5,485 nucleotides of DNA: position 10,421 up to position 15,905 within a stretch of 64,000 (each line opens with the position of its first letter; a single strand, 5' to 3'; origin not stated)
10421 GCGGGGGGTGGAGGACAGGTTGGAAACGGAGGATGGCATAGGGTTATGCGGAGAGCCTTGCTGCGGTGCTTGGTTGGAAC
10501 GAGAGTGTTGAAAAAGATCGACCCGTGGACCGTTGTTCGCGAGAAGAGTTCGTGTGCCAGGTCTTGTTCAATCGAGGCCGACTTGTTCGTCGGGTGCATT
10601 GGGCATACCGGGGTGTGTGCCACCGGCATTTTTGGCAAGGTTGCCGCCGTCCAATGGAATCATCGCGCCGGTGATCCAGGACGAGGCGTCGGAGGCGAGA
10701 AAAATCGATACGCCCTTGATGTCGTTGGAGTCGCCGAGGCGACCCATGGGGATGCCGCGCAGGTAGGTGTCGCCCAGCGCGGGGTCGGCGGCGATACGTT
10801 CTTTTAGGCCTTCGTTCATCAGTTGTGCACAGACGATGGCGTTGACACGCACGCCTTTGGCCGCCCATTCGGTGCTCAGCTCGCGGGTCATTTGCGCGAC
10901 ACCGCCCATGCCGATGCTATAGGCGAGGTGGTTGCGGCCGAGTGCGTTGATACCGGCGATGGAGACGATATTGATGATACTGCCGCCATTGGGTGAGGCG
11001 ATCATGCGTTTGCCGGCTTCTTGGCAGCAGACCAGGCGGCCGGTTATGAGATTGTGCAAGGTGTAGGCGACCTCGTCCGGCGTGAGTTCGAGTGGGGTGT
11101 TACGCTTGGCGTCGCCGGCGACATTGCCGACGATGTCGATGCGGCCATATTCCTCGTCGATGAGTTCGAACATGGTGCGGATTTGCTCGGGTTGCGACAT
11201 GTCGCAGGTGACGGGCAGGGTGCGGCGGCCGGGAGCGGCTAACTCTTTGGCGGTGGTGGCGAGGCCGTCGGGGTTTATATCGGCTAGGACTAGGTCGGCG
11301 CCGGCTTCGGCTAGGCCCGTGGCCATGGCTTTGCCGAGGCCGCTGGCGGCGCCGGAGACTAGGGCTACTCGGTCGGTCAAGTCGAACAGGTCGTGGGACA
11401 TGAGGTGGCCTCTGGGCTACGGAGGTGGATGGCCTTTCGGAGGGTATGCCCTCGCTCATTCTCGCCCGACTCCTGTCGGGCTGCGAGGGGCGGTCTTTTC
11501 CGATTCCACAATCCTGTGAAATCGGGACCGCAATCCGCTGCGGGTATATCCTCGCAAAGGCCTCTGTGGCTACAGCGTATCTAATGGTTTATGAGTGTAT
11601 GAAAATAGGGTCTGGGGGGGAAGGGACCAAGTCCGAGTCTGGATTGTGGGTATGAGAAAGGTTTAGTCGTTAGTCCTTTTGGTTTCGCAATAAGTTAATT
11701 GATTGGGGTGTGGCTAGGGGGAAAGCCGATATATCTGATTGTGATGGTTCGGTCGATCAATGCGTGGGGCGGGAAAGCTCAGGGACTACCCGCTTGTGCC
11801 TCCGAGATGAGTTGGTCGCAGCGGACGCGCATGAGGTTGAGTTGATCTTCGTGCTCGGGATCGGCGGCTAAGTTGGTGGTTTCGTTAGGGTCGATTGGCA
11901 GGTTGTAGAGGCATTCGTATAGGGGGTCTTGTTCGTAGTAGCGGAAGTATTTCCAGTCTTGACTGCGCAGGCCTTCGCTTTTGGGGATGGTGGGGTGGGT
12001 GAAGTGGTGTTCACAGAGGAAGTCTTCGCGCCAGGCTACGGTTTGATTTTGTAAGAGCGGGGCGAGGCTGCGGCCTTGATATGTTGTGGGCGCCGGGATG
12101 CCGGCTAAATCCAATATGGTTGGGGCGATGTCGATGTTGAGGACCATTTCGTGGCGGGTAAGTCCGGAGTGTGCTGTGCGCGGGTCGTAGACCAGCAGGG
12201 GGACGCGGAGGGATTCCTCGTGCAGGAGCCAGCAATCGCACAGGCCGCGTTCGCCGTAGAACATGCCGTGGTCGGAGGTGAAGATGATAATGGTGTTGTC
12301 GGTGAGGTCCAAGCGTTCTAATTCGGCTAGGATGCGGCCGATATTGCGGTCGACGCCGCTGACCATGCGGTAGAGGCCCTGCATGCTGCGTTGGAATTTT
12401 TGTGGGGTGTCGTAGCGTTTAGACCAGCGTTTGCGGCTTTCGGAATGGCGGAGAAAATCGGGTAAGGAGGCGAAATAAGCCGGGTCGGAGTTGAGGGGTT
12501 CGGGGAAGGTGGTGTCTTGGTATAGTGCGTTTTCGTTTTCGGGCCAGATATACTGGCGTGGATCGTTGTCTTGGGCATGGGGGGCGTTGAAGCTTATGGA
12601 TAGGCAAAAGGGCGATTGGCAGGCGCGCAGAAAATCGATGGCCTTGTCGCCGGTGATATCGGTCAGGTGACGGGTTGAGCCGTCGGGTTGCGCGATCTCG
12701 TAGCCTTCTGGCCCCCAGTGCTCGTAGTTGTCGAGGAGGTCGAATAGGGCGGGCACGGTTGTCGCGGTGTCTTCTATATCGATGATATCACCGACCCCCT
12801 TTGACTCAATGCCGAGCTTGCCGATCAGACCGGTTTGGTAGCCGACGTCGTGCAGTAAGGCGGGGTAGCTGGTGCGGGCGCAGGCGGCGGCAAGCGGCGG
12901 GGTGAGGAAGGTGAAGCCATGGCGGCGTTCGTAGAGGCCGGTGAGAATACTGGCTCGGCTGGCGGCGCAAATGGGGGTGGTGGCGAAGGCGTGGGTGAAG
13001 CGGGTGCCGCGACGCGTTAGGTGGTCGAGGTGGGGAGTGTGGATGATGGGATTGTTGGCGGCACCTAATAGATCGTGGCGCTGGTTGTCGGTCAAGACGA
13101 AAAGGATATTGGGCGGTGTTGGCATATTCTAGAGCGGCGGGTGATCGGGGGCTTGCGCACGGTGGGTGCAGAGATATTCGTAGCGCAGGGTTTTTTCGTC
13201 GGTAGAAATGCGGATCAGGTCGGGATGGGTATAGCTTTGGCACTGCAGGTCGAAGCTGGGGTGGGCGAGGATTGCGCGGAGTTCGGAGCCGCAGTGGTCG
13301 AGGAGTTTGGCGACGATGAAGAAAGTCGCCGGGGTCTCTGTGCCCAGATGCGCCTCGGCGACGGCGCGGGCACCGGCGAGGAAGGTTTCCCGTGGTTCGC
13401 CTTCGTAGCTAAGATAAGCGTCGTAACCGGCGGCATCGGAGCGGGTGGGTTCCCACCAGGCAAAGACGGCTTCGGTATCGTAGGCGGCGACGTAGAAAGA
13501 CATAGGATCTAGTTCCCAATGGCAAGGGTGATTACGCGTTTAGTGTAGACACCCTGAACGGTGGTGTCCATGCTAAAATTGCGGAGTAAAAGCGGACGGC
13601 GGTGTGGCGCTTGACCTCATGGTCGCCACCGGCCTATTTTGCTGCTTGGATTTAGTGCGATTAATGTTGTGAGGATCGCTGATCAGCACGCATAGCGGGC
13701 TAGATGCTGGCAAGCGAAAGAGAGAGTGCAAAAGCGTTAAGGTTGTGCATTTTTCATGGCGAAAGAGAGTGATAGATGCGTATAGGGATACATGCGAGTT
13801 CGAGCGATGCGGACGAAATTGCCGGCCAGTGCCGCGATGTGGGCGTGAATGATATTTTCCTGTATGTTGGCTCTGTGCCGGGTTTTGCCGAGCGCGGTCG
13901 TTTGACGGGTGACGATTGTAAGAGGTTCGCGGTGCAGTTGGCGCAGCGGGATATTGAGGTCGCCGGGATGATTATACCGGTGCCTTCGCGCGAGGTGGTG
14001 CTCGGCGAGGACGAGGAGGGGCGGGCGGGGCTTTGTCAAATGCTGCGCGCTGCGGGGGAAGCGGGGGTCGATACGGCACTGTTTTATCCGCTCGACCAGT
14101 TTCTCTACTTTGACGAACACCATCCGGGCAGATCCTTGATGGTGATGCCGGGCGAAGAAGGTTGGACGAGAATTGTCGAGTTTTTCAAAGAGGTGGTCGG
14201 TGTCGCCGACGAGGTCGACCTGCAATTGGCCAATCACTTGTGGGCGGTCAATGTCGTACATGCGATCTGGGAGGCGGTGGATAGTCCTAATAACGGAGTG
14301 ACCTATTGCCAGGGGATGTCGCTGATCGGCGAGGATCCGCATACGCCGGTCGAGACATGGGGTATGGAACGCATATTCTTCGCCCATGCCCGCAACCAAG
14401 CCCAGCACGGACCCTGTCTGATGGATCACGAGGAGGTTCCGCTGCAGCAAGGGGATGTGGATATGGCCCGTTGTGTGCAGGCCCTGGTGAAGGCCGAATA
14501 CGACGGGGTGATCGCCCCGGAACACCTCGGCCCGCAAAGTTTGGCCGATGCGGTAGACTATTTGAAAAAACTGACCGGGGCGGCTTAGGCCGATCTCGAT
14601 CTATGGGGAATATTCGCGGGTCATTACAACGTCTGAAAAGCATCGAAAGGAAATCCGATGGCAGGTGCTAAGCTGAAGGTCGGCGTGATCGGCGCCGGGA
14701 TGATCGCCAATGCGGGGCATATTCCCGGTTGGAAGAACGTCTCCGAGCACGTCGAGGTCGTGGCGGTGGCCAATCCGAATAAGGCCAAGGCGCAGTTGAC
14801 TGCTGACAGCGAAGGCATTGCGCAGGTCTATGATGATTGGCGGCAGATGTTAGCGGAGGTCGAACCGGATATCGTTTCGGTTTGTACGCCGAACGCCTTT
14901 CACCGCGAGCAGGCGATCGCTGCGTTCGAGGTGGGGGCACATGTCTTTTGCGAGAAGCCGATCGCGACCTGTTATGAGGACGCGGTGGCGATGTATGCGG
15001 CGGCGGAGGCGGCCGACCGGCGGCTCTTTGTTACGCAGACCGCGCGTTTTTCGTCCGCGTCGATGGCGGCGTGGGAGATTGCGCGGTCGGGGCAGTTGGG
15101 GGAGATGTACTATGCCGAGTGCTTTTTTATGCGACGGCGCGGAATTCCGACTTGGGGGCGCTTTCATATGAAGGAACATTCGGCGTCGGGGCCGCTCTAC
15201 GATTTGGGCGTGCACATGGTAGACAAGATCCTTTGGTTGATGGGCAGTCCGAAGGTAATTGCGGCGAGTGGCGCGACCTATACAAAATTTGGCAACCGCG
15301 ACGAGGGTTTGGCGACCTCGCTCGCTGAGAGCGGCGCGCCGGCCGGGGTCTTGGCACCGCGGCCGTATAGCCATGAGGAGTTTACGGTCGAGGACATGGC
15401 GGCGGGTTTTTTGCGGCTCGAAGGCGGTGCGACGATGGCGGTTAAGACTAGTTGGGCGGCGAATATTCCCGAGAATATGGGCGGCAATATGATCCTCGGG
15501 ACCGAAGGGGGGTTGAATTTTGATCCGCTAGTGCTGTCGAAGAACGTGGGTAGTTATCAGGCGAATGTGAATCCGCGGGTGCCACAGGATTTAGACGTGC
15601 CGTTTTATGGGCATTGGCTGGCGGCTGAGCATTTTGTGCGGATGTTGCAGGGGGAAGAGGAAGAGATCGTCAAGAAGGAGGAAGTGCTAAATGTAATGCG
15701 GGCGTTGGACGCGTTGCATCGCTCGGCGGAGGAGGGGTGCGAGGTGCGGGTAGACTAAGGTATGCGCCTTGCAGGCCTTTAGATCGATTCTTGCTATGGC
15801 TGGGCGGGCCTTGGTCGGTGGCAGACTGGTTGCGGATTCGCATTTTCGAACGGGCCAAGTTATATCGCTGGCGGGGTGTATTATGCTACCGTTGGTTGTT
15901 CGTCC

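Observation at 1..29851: Unusual density of PhyH-family Fe(II)/2OG dioxygenase paralogs (at least six, possibly seven) in one ~30-kb catabolic island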

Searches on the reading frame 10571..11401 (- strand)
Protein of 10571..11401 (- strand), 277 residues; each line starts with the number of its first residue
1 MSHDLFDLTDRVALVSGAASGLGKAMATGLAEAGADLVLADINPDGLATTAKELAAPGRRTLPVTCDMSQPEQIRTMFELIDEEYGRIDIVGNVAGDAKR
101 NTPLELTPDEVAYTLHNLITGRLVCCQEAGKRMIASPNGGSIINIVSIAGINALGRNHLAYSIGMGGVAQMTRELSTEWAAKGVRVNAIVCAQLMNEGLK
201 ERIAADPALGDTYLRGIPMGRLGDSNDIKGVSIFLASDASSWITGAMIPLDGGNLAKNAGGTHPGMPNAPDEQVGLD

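Call 5: search_protein_families(library=pfam, proteins=[window:10571-11401:-], max_evalue=0.01)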
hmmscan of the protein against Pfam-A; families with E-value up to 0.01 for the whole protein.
window:10571-11401:- (277 aa): 3 families
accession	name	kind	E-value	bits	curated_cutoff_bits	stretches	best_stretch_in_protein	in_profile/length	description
PF13561.12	adh_short_C2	-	4.3e-50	170.9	27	1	17-253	1-234/236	Enoyl-(Acyl carrier protein) reductase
PF00106.31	adh_short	-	1.9e-37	129.1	26.6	1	11-193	1-181/195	short chain dehydrogenase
PF08659.16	KR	-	1.8e-08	34.9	22.6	1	13-117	3-111/180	KR domain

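Call 48: search_protein_families(library=ncbifam, proteins=[window:10571-11401:-], max_evalue=0.00001)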
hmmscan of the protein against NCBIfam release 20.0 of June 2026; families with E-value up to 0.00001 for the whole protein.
window:10571-11401:- (277 aa): 211 families (the best 25 are shown)
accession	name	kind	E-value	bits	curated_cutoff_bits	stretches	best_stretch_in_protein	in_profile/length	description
NF006070.0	PRK08213.1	subfamily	6.3e-53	179.9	279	1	3-254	5-256/259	gluconate 5-dehydrogenase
NF005559.1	PRK07231.1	subfamily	2.2e-52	178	215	1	8-255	2-248/249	glucose 1-dehydrogenase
NF052558.1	MBtsdlDhBudC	equivalog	6.1e-50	170.1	270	1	9-259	2-246/250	meso-2,3-butanediol dehydrogenase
NF005067.0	PRK06484.1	equivalog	8.1e-49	166.5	713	1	10-264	9-262/524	short chain dehydrogenase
TIGR01832.1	kduD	equivalog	2.1e-48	165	338.85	1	6-257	1-248/248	2-dehydro-3-deoxy-D-gluconate 5-dehydrogenase KduD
NF005309.0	PRK06841.1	subfamily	9.6e-48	162.9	286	1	4-253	9-251/255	GolD/DthD family dehydrogenase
NF005873.0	PRK07814.1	equivalog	2.9e-47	161.3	346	1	3-256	3-253/263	SDR family oxidoreductase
NF004778.0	PRK06124.1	equivalog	4.5e-47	160.6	303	1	3-256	4-254/256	SDR family oxidoreductase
NF004774.0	PRK06114.1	equivalog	6.5e-47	160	360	1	2-254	8-259/262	SDR family oxidoreductase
NF004791.0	PRK06138.1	equivalog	9.3e-47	159.4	312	1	7-256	2-251/252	SDR family oxidoreductase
NF004198.0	PRK05653.1-3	equivalog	3.2e-46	157.8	296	1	8-254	5-246/248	3-oxoacyl-ACP reductase FabG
NF005446.0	PRK07035.1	equivalog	4.4e-46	157.2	373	1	2-255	3-254/255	SDR family oxidoreductase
NF005853.0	PRK07774.1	equivalog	1.3e-44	152.5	303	1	6-256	2-248/250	SDR family oxidoreductase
NF005711.0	PRK07523.1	subfamily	6.8e-44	150.4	413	1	1-254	1-251/255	SDR family oxidoreductase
NF005390.0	PRK06935.1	equivalog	7.4e-44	150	369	1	2-256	7-257/258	2-dehydro-3-deoxy-D-gluconate 5-dehydrogenase KduD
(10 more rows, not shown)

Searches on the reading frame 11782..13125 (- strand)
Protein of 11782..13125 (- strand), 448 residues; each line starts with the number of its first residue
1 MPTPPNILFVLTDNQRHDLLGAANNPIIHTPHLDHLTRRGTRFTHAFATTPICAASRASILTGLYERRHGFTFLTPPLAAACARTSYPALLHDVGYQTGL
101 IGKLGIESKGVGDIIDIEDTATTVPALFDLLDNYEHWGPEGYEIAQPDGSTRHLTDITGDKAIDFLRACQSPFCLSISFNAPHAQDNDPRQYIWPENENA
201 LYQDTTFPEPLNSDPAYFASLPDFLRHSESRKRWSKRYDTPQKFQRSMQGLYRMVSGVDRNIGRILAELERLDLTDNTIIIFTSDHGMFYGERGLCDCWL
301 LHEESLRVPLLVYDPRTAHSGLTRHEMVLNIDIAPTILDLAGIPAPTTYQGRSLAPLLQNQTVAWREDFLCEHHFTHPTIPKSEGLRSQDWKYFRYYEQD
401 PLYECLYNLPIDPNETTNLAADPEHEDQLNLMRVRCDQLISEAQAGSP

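Call 6: search_protein_families(library=pfam, proteins=[window:11782-13125:-], max_evalue=0.01)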
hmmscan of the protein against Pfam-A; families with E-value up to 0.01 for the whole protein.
window:11782-13125:- (448 aa): 4 families
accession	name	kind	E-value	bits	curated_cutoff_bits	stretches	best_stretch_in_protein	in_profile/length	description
PF00884.28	Sulfatase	-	7.2e-45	154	25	1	5-343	1-301/301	Sulfatase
PF16347.10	SGSH_C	-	6.8e-30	104.7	29.3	1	291-438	1-150/154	N-sulphoglucosamine sulphohydrolase, C-terminal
PF01663.27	Phosphodiest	-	1.5e-11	44.9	23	2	252-288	185-221/342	Type I phosphodiesterase / nucleotide pyrophosphatase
PF02995.22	DUF229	-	0.00016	21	25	1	248-292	303-347/496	Protein of unknown function (DUF229)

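Call 94: search_protein_families(library=ncbifam, proteins=[window:11782-13125:-], max_evalue=0.001)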
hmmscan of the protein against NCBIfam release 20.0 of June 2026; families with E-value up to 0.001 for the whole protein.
window:11782-13125:- (448 aa): 7 families
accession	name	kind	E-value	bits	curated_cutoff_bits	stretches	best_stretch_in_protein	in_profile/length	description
NF010322.0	PRK13759.1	equivalog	1e-67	228.7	481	2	152-434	179-451/486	arylsulfatase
TIGR03417.1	chol_sulfatase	equivalog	1e-54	186.3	433.45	2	169-435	181-435/500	choline-sulfatase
NF045661.1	HdlasePehA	equivalog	1.1e-43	149.7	900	2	159-431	187-476/506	phosphoric/sulfuric ester hydrolase PehA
NF052527.1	Mn_arylsulf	exception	2.5e-42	145.4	850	2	151-435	176-447/479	manganese-dependent arylsulfatase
NF038282.1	LapC_YejM_PbgA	exception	2.8e-06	25.9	825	1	200-326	356-490/584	LPS biosynthesis-modulating metalloenzyme YejM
TIGR01307.1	pgm_bpd_ind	equivalog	5e-05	22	330.65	1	253-354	409-503/504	2,3-bisphosphoglycerate-independent phosphoglycerate mutase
NF038075.1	fam_STM4013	hypoth_equivalog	0.00011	21.8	250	1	256-310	205-256/261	STM4013/SEN3800 family hydrolase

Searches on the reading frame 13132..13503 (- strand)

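Call 6: search_protein_families(library=pfam, proteins=[window:13132-13503:-], max_evalue=0.01)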
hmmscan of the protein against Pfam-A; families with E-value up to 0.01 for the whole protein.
window:13132-13503:- (124 aa): 1 family
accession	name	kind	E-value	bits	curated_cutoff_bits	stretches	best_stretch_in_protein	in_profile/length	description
PF01522.26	Polysacc_deac_1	-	0.00035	21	23.1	1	56-103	32-78/124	Polysaccharide deacetylase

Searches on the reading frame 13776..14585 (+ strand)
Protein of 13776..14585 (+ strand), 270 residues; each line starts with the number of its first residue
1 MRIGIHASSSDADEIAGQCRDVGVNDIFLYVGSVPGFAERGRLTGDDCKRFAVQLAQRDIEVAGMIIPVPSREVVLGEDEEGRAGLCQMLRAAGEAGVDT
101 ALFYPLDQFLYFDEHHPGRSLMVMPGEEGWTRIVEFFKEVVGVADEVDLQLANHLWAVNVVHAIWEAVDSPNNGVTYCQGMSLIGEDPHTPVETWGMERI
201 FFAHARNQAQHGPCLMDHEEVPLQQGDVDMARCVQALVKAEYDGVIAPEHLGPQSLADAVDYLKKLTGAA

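Call 6: search_protein_families(library=pfam, proteins=[window:13776-14585:+], max_evalue=0.01)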
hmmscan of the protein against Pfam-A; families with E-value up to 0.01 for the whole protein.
window:13776-14585:+ (270 aa): 2 families
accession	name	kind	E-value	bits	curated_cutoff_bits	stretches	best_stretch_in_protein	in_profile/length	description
PF03786.19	UxuA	-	1.2e-14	54.3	23.7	1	130-250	181-318/352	D-mannonate dehydratase (UxuA)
PF01261.30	AP_endonuc_2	-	1.7e-13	51.3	31.1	1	19-265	4-248/249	Xylose isomerase-like TIM barrel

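Call 48: search_protein_families(library=ncbifam, proteins=[window:13776-14585:+], max_evalue=0.00001)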
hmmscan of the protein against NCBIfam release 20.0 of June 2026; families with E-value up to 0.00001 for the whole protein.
window:13776-14585:+ (270 aa): 2 families
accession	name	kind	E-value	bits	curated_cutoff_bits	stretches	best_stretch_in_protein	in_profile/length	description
NF003027.0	PRK03906.1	subfamily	2.3e-12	46.6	191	1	130-250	209-342/385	mannonate dehydratase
TIGR00695.1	uxuA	equivalog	1.6e-06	27.5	199.55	0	158-242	251-335/394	mannonate dehydratase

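Call 69: search_solved_structures(query=window:13776-14585:+, max_evalue=1, show_alignments=0)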
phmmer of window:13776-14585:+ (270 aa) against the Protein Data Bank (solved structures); distinct sequences matched with E-value up to 1: 6.
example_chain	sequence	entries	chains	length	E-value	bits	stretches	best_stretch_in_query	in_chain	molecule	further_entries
1tz9_A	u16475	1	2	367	3.3e-10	43.1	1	164-250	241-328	Mannonate dehydratase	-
8ga6_A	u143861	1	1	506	8.3e-05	25.4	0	26-57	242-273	THR6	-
3ban_A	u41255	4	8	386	0.00059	22.6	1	161-250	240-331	D-mannonate dehydratase | Mannonate dehydratase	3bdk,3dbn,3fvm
4eac_A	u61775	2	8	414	0.0026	20.4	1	164-243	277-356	Mannonate dehydratase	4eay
5it2_H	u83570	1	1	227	0.11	15.1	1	157-202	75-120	heavy chain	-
3wqo_A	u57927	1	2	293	0.33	13.5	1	164-259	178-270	Uncharacterized protein MJ1311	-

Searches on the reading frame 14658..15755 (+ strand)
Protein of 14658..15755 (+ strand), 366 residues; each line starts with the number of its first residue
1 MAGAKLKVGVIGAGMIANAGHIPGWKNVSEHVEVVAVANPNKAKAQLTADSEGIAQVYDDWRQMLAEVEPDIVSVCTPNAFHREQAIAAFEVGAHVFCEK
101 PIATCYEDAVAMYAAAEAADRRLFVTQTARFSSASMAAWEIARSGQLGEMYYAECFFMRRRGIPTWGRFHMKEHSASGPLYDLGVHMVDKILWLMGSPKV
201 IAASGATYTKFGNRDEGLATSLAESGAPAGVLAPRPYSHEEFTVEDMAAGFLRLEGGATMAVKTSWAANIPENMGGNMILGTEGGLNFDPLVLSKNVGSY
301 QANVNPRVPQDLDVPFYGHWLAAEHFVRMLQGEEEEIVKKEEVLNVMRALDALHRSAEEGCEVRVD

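Call 6: search_protein_families(library=pfam, proteins=[window:14658-15755:+], max_evalue=0.01)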
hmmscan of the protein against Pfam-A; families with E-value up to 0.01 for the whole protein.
window:14658-15755:+ (366 aa): 4 families
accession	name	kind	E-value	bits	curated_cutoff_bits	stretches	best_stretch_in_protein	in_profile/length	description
PF01408.29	GFO_IDH_MocA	-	5.5e-30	105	24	1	6-126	1-119/120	Oxidoreductase family, NAD-binding Rossmann fold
PF22725.1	GFO_IDH_MocA_C3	-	2.7e-19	69.8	27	1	138-286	4-123/124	GFO/IDH/MocA C-terminal domain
PF02894.22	GFO_IDH_MocA_C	-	1.2e-15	58.3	22.9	1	144-363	6-216/218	Oxidoreductase family, C-terminal alpha/beta domain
PF03447.22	NAD_binding_3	-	8.8e-05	23.6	24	1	30-125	20-115/116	Homoserine dehydrogenase, NAD binding domain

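Call 48: search_protein_families(library=ncbifam, proteins=[window:14658-15755:+], max_evalue=0.00001)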
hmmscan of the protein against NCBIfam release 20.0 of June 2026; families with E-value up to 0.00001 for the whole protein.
window:14658-15755:+ (366 aa): 9 families
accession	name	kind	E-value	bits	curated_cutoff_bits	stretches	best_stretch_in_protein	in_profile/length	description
NF052479.1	LevoglcsnDh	equivalog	4.6e-29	101.3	650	1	5-289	3-290/386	levoglucosan dehydrogenase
TIGR04380.1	myo_inos_iolG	equivalog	1e-28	100.2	355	1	5-207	1-198/330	inositol 2-dehydrogenase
NF040723.1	UDP-GlcNAcDh_Arch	equivalog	1.9e-26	93.3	450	1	6-208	1-192/302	UDP-N-acetylglucosamine 3-dehydrogenase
NF008607.0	PRK11579.1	subfamily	2.3e-23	82.7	330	1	5-203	4-197/346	oxidoreductase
NF041392.1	XylDh_Gfo6_Halo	equivalog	8.9e-22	77.3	350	1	5-151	16-164/350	D-xylose 1-dehydrogenase Gfo6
NF052679.1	InsChiInosDhIolG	equivalog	3.3e-16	59.2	540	1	5-156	2-154/343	bifunctional inositol 2-dehydrogenase/D-chiro-inositol 1-dehydrogenase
NF007574.0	PRK10206.1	equivalog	3.7e-16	59.1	352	1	7-208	4-200/345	oxidoreductase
NF058561.1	BT_2158_fam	equivalog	5.8e-10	38.3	750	1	26-159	52-186/487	glycoside 3-dehydrogenase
NF058563.1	BT_2159_fam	equivalog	1.7e-08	33.9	650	1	7-197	2-185/350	disaccharide 3-dehydrogenase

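Call 70: search_solved_structures(query=window:14658-15755:+, max_evalue=1e-10, show_alignments=0)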
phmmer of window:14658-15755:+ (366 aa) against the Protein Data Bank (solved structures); distinct sequences matched with E-value up to 1e-10: 47.
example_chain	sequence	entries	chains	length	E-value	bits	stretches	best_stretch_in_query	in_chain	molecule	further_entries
7xr9_A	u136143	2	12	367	1.6e-57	198.5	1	4-358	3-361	DgpA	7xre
9m3d_B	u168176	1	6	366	3.1e-51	177.8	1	5-364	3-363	DgpA1 from W974-1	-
3e18_A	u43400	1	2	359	9.6e-27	97.3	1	26-226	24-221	oxidoreductase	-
5ya8_A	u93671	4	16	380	1.8e-25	93.1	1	5-209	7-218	Scyllo-inositol dehydrogenase with L-glucose dehydrogenase activity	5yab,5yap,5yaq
6ktj_A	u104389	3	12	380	3.8e-25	92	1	5-209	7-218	Scyllo-inositol dehydrogenase with L-glucose dehydrogenase activity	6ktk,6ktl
3q2k_A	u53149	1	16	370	2.1e-21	79.7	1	4-226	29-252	oxidoreductase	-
4gqa_A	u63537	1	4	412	3.4e-21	79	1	3-223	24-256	NAD binding Oxidoreductase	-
5a02_A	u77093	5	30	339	1.8e-20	76.7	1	3-202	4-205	ALDOSE-ALDOSE OXIDOREDUCTASE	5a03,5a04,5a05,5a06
9m37_A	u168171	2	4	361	2.7e-20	76.1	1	6-203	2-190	P581a DgpA2 and isoorientin complex structure | Gfo/Idh/MocA family protein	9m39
4fb5_A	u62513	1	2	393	3e-20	75.9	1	6-153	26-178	Probable oxidoreductase protein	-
4h3v_A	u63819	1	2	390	6.3e-20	74.8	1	5-289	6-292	Oxidoreductase domain protein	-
1evj_A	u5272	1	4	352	1.4e-19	73.7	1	9-208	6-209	GLUCOSE-FRUCTOSE OXIDOREDUCTASE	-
1ofg_A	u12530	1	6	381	1.5e-19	73.6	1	9-208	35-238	GLUCOSE-FRUCTOSE OXIDOREDUCTASE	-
1ryd_A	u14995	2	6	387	1.5e-19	73.6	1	9-208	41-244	glucose-fructose oxidoreductase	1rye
1h6a_A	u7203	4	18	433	2e-19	73.2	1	9-208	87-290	PRECURSOR FORM OF GLUCOSE-FRUCTOSE OXIDOREDUCTASE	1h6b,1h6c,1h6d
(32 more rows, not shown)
